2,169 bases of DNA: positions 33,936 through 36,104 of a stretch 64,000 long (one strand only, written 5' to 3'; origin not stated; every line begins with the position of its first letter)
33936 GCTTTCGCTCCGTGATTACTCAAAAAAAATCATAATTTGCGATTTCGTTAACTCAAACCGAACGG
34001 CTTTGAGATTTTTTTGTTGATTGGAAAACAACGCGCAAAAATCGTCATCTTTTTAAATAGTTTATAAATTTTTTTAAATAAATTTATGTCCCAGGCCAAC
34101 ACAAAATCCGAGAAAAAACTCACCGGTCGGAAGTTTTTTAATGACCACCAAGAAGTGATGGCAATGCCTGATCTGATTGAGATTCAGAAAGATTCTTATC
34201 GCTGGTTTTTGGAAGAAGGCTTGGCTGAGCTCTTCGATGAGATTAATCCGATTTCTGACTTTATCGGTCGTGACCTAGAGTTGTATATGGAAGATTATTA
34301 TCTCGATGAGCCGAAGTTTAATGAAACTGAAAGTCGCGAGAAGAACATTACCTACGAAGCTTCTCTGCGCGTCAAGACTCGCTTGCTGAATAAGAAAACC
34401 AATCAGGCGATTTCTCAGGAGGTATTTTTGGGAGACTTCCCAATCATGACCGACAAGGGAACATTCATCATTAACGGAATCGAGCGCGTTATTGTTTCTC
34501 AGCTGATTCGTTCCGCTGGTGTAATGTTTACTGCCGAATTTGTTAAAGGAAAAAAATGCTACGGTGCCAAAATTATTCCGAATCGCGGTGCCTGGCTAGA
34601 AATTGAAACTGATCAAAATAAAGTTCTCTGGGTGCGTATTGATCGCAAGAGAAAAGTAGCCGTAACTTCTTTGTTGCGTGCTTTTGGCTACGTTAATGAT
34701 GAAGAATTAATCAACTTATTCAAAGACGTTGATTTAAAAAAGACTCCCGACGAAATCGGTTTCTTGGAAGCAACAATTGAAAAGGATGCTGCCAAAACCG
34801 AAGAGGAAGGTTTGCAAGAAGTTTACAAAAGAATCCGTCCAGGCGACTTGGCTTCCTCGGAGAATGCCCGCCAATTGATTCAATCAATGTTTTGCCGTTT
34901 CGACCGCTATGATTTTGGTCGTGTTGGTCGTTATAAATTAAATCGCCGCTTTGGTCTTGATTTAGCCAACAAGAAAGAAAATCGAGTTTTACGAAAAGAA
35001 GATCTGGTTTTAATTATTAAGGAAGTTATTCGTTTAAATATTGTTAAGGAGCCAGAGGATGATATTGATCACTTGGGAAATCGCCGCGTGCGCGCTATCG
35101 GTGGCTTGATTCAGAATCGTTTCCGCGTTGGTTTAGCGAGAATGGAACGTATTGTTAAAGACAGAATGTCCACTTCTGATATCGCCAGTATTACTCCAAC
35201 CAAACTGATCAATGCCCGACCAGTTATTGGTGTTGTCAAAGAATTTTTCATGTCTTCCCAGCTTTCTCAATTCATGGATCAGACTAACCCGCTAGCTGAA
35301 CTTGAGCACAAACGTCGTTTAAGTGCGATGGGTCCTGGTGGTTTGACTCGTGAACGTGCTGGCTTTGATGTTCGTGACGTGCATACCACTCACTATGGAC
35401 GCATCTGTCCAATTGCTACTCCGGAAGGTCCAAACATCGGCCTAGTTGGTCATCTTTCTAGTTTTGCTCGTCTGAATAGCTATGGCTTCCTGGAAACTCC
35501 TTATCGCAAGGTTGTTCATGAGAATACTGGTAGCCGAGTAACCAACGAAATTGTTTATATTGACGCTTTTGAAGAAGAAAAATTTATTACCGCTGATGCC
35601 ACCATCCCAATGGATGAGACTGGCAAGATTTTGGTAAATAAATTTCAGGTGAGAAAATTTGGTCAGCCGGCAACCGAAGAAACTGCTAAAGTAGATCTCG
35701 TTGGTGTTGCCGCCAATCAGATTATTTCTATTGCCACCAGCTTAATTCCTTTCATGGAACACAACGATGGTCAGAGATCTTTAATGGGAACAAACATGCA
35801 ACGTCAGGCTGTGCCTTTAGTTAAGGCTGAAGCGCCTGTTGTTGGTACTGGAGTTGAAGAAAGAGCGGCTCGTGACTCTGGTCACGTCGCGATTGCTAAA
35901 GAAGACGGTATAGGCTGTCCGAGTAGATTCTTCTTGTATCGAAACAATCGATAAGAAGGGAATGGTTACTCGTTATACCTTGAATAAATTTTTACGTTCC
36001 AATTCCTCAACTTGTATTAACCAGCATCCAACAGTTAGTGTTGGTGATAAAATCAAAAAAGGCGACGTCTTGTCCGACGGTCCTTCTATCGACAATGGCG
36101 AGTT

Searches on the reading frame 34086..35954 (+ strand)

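Call 29: search_protein_families(library=pfam, proteins=[window:34086-35954:+], max_evalue=0.00001)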
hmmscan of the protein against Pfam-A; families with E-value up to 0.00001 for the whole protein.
window:34086-35954:+ (622 aa): 4 families
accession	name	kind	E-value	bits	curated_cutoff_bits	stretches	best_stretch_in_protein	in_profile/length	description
PF04561.19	RNA_pol_Rpb2_2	-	7.7e-34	117.5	21.7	1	143-336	2-190/190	RNA polymerase Rpb2, domain 2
PF04565.21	RNA_pol_Rpb2_3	-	5.6e-28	97.3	21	1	395-462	1-67/68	RNA polymerase Rpb2, domain 3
PF04563.20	RNA_pol_Rpb2_1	-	1.1e-20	74.5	28.2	1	30-380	2-201/203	RNA polymerase beta subunit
PF10385.14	RNA_pol_Rpb2_45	-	9.5e-14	51.6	28.2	1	473-542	1-66/66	RNA polymerase beta subunit external 1 domain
